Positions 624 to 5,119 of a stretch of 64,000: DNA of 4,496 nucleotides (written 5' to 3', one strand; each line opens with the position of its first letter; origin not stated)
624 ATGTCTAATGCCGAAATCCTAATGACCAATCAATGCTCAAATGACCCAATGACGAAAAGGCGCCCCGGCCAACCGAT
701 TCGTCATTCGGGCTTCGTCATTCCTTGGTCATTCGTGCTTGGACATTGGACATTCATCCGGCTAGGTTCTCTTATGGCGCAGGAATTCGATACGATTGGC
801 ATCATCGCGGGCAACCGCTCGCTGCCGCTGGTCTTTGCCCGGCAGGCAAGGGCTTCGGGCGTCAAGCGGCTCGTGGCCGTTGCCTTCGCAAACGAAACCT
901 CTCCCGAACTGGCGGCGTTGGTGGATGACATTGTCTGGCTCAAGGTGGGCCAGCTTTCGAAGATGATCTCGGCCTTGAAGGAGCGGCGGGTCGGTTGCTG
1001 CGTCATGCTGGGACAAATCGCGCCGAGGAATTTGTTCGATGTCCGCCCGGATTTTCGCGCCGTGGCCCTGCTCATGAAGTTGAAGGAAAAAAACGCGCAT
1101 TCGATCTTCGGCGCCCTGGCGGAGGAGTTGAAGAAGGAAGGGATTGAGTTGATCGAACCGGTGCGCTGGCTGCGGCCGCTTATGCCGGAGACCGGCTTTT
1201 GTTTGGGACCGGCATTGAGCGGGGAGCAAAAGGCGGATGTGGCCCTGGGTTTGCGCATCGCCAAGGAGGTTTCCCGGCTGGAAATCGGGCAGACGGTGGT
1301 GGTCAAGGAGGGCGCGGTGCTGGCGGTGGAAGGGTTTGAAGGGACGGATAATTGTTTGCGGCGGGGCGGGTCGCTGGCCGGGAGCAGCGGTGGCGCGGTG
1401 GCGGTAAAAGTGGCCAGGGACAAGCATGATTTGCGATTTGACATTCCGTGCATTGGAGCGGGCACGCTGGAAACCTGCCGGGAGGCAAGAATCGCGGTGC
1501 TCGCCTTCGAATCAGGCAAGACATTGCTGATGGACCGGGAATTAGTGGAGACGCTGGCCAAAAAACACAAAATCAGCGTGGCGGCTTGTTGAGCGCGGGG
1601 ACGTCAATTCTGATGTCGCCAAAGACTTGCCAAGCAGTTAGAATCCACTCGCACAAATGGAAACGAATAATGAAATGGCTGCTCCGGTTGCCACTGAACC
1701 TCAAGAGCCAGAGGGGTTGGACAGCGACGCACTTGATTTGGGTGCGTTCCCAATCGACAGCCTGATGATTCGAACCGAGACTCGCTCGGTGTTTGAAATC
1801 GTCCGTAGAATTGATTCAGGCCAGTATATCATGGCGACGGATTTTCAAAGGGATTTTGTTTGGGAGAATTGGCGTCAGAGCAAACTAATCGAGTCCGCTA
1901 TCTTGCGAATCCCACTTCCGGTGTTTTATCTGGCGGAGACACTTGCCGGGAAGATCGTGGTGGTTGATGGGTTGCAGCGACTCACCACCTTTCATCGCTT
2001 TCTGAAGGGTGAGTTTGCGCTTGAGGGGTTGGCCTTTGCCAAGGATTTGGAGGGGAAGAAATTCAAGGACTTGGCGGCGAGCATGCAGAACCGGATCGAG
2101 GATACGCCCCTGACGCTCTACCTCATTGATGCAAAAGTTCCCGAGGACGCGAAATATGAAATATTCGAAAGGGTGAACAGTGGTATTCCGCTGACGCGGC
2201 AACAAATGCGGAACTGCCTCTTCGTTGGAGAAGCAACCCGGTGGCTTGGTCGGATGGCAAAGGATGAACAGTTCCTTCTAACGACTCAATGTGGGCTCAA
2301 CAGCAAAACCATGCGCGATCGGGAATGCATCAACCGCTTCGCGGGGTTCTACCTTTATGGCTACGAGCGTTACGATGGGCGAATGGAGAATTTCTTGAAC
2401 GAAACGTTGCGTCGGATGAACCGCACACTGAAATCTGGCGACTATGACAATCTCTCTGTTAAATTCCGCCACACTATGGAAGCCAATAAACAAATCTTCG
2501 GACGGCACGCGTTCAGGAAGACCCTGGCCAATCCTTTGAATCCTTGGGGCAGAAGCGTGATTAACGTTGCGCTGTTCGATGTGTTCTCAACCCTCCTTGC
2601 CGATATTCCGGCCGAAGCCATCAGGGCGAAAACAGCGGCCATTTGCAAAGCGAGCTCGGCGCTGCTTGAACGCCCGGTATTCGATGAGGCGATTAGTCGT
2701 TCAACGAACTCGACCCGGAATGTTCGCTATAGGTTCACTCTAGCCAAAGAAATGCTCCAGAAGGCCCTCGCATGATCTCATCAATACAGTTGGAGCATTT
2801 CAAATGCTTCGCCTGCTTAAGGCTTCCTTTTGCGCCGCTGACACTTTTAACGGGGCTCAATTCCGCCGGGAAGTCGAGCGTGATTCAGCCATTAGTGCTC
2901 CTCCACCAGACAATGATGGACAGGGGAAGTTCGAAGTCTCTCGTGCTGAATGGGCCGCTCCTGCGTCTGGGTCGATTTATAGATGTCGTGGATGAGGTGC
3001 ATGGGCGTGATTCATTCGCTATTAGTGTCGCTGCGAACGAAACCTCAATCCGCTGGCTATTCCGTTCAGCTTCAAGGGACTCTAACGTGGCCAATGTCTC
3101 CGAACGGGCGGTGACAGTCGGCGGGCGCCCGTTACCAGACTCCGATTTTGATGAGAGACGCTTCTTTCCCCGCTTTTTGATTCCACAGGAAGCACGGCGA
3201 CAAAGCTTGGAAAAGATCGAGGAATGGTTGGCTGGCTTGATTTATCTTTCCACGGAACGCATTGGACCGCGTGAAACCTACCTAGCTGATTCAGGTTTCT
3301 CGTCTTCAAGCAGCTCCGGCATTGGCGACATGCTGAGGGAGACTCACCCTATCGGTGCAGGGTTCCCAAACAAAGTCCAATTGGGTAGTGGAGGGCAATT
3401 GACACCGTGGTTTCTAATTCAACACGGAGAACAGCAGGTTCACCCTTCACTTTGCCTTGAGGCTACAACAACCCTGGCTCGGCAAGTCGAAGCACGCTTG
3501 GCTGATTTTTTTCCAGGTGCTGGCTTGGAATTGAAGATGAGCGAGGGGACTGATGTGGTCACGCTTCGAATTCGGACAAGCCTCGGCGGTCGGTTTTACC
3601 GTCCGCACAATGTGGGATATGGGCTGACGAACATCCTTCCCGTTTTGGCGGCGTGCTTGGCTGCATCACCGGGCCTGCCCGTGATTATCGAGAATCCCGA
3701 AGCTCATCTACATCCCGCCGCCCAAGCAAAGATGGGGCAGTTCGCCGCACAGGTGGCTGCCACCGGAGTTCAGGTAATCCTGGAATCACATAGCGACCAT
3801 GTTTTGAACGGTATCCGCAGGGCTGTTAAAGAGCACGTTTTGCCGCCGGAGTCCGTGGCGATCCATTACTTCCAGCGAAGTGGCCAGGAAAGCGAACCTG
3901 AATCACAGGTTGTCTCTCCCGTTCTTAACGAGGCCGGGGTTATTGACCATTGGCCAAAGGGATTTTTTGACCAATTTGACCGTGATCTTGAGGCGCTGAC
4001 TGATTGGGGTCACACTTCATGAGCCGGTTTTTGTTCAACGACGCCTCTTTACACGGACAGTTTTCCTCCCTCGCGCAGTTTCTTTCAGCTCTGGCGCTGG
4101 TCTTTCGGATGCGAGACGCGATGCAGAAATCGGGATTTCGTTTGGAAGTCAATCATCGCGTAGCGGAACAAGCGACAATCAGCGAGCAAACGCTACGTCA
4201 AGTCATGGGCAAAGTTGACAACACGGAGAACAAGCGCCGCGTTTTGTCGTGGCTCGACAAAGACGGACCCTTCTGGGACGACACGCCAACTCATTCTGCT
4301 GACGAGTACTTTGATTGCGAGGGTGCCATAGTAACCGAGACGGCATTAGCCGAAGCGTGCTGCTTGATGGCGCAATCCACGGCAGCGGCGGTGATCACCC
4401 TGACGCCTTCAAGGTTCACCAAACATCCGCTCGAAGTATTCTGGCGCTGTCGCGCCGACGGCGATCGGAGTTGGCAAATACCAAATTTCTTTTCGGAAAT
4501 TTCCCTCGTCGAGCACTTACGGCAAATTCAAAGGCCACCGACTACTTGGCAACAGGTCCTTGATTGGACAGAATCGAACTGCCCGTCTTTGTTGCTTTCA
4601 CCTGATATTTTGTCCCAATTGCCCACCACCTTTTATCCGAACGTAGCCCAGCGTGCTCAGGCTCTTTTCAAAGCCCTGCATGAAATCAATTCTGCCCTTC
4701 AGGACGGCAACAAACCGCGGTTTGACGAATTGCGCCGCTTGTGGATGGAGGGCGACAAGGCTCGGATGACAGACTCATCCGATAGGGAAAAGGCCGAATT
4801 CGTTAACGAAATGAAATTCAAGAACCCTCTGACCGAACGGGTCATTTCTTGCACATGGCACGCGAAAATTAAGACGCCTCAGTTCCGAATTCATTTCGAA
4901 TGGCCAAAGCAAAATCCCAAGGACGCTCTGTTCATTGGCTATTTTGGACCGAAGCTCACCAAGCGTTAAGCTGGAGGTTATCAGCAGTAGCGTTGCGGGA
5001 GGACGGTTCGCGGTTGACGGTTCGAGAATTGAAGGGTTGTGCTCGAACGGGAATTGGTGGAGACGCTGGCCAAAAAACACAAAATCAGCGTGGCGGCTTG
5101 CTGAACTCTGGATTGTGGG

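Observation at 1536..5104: Three-gene DUF262 / DUF3696-ATPase / unknown operon inserted into the lpxI 3' end, bounded by a 57-bp duplication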

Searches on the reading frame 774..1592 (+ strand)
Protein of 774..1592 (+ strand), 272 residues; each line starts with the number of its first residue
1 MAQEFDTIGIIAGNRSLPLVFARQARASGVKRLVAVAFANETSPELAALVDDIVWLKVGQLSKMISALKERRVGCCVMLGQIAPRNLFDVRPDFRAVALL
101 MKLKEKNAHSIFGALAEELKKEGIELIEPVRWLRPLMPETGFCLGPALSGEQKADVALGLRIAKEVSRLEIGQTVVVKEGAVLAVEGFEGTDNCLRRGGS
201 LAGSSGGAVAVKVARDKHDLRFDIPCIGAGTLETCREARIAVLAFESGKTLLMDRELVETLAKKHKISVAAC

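Call 6: search_protein_families(library=pfam, proteins=[window:774-1592:+], max_evalue=0.01)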
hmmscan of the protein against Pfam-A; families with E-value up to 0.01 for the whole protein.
window:774-1592:+ (272 aa): 2 families
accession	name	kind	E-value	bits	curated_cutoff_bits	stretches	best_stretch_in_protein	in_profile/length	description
PF06230.17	LpxI_C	-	2.2e-40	138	25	1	145-269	7-130/131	LpxI C-terminal domain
PF17930.7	LpxI_N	-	1e-31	110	25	1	7-133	1-126/129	LpxI N-terminal domain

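Call 9: find_encoding_contigs(protein=window:774-1592:+, flank=10000, max_places=10)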
Protein window:774-1592:+ (272 aa): no gene with exactly this product is on record in the collection.

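Call 10: find_related_loci(query=window:774-1592:+, collection=genome_contigs, flank=8000)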
Query window:774-1592:+ (272 aa) in genome_contigs; peptide patterns used: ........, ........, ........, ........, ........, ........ (x = any residue, [..] = any of these).
215 stretches matched a pattern; 73 encode a relative of the query (tblastn E <= 1e-3); 72 distinct loci.
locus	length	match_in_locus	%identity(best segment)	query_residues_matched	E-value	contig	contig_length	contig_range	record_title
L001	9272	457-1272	90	1-272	4e-163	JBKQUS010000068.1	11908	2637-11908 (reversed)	MAG: Limisphaerales bacterium isolate SEr2D2E2F__bin_178 SEr2D2E2F_000000105450, whole genome shotgun sequence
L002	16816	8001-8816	95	1-272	1e-161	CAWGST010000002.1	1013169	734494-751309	MAG: uncultured Verrucomicrobiae bacterium isolate MFD05580.bin.1.36 genome assembly, contig: contig_2080, whole genome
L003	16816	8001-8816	89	1-272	2e-159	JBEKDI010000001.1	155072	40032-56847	MAG: Verrucomicrobiota bacterium isolate SPRUCE 17 SPRUCE_17_1, whole genome shotgun sequence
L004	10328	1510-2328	81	1-271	6e-142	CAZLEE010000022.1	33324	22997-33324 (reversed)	MAG TPA_asm: uncultured Verrucomicrobiota bacterium isolate binchicken_co3_518 genome assembly, contig: NODE_3988_length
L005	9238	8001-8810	78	1-271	3e-136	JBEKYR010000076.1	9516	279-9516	MAG: Verrucomicrobiota bacterium isolate SPRUCE 67 SPRUCE_67_76, whole genome shotgun sequence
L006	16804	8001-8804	77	3-271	1e-135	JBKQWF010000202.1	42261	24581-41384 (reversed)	MAG: Limisphaerales bacterium isolate SEr3G3H3I__bin_261 SEr3G3H3I_000000308002, whole genome shotgun sequence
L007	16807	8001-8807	75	2-271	5e-135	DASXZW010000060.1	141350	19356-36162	MAG TPA_asm: Verrucomicrobiia bacterium isolate SMAG_U4863 k141_1637568, whole genome shotgun sequence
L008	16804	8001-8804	75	3-271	2e-134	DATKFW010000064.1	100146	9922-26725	MAG TPA_asm: Candidatus Baltobacteraceae bacterium isolate SMAG_U14535 k141_765983, whole genome shotgun sequence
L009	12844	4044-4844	73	3-270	1e-129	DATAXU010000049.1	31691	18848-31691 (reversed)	MAG TPA_asm: Verrucomicrobiia bacterium isolate SMAG_U5661 k141_116647, whole genome shotgun sequence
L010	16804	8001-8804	72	3-271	3e-128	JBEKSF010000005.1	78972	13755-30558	MAG: Verrucomicrobiota bacterium isolate SPRUCE 528 SPRUCE_528_5, whole genome shotgun sequence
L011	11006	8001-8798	76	5-271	1e-128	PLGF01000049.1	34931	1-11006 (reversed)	MAG: Verrucomicrobiales bacterium isolate bog_1405 73.20110800_S3D.48_contig_3730, whole genome shotgun sequence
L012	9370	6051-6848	71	6-271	1e-128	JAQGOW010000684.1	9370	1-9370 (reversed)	MAG: Verrucomicrobiales bacterium isolate RYN_623 scaffold_2347200, whole genome shotgun sequence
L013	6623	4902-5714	69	1-271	9e-127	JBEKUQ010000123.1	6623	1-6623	MAG: Verrucomicrobiota bacterium isolate SPRUCE 585 SPRUCE_585_123, whole genome shotgun sequence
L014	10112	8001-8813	69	1-271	2e-126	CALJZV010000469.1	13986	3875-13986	MAG TPA_asm: uncultured Verrucomicrobiales bacterium isolate SRR7515931_bin.121_CONCOCT_v1.1_MAG genome assembly, contig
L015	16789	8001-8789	73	7-269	3e-126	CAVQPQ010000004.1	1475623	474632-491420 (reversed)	MAG: uncultured Verrucomicrobiae bacterium isolate MFD01231.bin.1.54 genome assembly, contig: contig_4024, whole genome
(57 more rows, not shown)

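Call 71: search_protein_families(library=pfam, proteins=[L002:812-2020:+, L002:348-1802:-, L002:2328-3758:+, L002:2205-3416:-, L002:4294-4968:+, L002:4978-6291:+, L002:6146-6988:-], max_evalue=0.001)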
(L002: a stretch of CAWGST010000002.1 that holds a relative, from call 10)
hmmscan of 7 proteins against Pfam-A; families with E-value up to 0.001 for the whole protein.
L002:812-2020:+ (402 aa): 0 families

L002:348-1802:- (484 aa): 0 families

L002:2328-3758:+ (476 aa): 3 families
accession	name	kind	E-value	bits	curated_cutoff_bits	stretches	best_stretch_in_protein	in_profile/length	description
PF14236.12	DruA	-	1.5e-24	87.2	27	1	24-174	53-224/297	Druantia protein DruA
PF13808.11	DDE_Tnp_1_assoc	-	1.7e-11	44.5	32.3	1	233-325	2-87/88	DDE_Tnp_1-associated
PF01609.27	DDE_Tnp_1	-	2.2e-05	24.8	23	1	338-436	24-116/200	Transposase DDE domain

L002:2205-3416:- (403 aa): 0 families

L002:4294-4968:+ (224 aa): 0 families

L002:4978-6291:+ (437 aa): 1 family
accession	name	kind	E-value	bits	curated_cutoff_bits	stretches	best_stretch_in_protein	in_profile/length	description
PF03781.23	FGE-sulfatase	-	6.6e-22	78.8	23.3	1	130-288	2-145/255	Sulfatase-modifying factor enzyme 1-like domain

L002:6146-6988:- (280 aa): 1 family
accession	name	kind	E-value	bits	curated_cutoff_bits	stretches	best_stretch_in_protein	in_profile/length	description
PF07589.16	PEP-CTERM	-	0.00011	22.5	20.7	1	243-269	1-23/24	PEP-CTERM motif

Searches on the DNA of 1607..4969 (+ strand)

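Call 74: search_dna_similar(query=window:1607-4969:+, collection=plasmids, mode=distant, max_rows=8)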
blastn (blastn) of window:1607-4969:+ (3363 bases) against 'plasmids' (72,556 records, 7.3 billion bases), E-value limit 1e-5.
Records with a match: 5; places in all: 5; records where one place covers at least 80% of the query: 0.
Best place of each record, by identity: 60-80% 5.
By first word of the organism name: Burkholderia 2; Cupriavidus 1; Crinalium 1; Polymorphobacter 1.
By predicted mobility (MOB-suite, as given by PLSDB): non-mobilizable 2; mobilizable 2; conjugative 1.
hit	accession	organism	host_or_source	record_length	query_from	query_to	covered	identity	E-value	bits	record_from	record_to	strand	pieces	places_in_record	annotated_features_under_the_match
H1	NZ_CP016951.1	Cupriavidus taiwanensis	Mimosa,single cell,nodules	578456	444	607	5%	70.7%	1e-11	81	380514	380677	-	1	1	DUF262 domain-containing protein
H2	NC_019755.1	Crinalium epipsammum PCC 9333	-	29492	492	642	4%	70.9%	5e-10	75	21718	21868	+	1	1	DUF262 domain-containing protein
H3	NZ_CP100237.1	Burkholderia glumae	cell culture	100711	2074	2211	4%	71.0%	2e-8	70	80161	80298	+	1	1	DUF3696 domain-containing protein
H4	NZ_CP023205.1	Burkholderia glumae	Oryza sativa,Cell culture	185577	2074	2211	4%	71.0%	2e-8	70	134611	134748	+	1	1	DUF3696 domain-containing protein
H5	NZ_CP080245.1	Polymorphobacter sp. PAMC 29334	Megaspora,lichen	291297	2081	2197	3%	72.7%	8e-8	68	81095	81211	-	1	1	DUF3696 domain-containing protein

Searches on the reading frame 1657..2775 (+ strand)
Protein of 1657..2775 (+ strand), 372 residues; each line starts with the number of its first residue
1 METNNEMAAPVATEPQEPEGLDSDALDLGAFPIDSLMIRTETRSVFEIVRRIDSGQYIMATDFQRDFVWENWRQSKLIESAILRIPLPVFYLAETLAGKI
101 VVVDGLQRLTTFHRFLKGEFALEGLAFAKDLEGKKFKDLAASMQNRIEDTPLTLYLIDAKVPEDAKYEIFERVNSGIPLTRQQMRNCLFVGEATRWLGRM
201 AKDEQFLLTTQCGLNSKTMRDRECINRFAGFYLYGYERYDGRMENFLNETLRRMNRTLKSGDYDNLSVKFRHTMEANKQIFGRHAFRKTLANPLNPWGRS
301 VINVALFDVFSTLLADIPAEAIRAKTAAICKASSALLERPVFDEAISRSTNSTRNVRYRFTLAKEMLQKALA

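Call 6: search_protein_families(library=pfam, proteins=[window:1657-2775:+], max_evalue=0.01)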
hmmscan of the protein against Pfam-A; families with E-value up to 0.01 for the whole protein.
window:1657-2775:+ (372 aa): 1 family
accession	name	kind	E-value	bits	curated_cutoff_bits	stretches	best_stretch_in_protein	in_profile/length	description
PF03235.19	GmrSD_N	-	4e-22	79.7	33.2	1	47-189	3-198/199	GmrSD restriction endonuclease, N-terminal domain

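Call 7: search_protein_families(library=padloc, proteins=[window:1657-2775:+], max_evalue=0.01)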
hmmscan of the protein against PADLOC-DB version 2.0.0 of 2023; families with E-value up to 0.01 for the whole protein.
window:1657-2775:+ (372 aa): 5 families
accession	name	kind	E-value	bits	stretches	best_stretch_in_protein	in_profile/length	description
PDLC03877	NsnA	-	2.6e-115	383.7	1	31-371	39-383/385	-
PDLC04027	PD-T4-2_A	-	9.7e-35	118.3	1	31-367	26-361/363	-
PDLC03418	REase_II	-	6.1e-12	43.3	1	61-192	36-161/372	Type II restriction enzyme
PDLC04150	HEC-05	-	1.6e-05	22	1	44-87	9-51/583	-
PDLC04151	HEC-05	-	4.1e-05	20.5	1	34-87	17-69/600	-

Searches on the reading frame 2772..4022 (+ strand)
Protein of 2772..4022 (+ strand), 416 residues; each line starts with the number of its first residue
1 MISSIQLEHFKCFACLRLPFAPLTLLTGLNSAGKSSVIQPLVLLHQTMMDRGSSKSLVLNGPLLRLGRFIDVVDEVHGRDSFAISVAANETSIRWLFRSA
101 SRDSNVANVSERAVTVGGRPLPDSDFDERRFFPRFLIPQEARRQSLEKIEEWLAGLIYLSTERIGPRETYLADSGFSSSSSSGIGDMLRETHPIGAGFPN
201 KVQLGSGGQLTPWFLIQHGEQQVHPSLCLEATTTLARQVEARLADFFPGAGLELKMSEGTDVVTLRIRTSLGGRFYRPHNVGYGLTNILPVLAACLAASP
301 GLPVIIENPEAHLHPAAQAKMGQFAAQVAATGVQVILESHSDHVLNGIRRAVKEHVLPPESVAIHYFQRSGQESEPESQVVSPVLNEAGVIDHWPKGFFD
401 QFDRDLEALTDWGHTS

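Call 6: search_protein_families(library=pfam, proteins=[window:2772-4022:+], max_evalue=0.01)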
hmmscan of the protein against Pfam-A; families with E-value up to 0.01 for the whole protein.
window:2772-4022:+ (416 aa): 6 families
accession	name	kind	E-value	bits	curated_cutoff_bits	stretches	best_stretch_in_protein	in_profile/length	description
PF13304.12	AAA_21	-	8.9e-22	78.9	27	2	252-346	203-304/304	AAA domain, putative AbiEii toxin, Type IV TA system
PF13175.12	AAA_15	-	8.1e-18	65.6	32.1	2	279-344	299-373/374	AAA ATPase domain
PF12476.13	DUF3696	-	1.1e-15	58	22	1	357-409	1-52/52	Protein of unknown function (DUF3696)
PF13476.12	AAA_23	-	0.0005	21.2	27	1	4-44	1-42/201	AAA domain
PF02463.25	SMC_N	-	0.0016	18.4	40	1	1-43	1-48/220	RecF/RecN/SMC N terminal domain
PF11398.14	DUF2813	-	0.0042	16.9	21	0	304-343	287-323/372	Protein of unknown function (DUF2813)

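Call 7: search_protein_families(library=padloc, proteins=[window:2772-4022:+], max_evalue=0.01)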
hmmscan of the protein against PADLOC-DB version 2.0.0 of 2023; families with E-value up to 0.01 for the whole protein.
window:2772-4022:+ (416 aa): 90 families (the best 25 are shown)
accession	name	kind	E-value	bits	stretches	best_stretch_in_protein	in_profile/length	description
PDLC03878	NsnB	-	1.9e-100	335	1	1-411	1-344/345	-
PDLC04148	HEC-03B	-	1.9e-31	107.6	2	280-400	318-435/458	-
PDLC04707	PDC-M55A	-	3.3e-28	96.8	2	233-401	232-401/421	-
PDLC02979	AriA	-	4.9e-20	70.6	2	279-344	298-372/373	-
PDLC02980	AriA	-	1.2e-18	66.2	2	273-346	230-304/304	-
PDLC04393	PDC-M07A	-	5.3e-15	53.3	2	1-49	1-49/435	-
PDLC04178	HEC-01A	-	5.5e-15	53.3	2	260-346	240-332/399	-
PDLC04392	PDC-M07A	-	9.6e-13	45.9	1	1-46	1-46/432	-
PDLC04389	PDC-M07A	-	1.3e-12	45.5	1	2-48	6-52/443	-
PDLC04179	HEC-01A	-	1.8e-12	45.1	2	287-349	346-409/459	-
PDLC00096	GajA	-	1.8e-12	44.8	1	304-344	292-336/630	AAA ATPase domain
PDLC04175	HEC-01A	-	2.9e-12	44.3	2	2-50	6-54/363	-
PDLC00091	GajA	-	1.2e-11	42.2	1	305-342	301-339/627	AAA ATPase domain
PDLC04391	PDC-M07A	-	2.2e-11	41.4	1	1-52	1-52/412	-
PDLC00067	GajA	-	4.6e-11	39.9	2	305-344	309-345/604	AAA ATPase domain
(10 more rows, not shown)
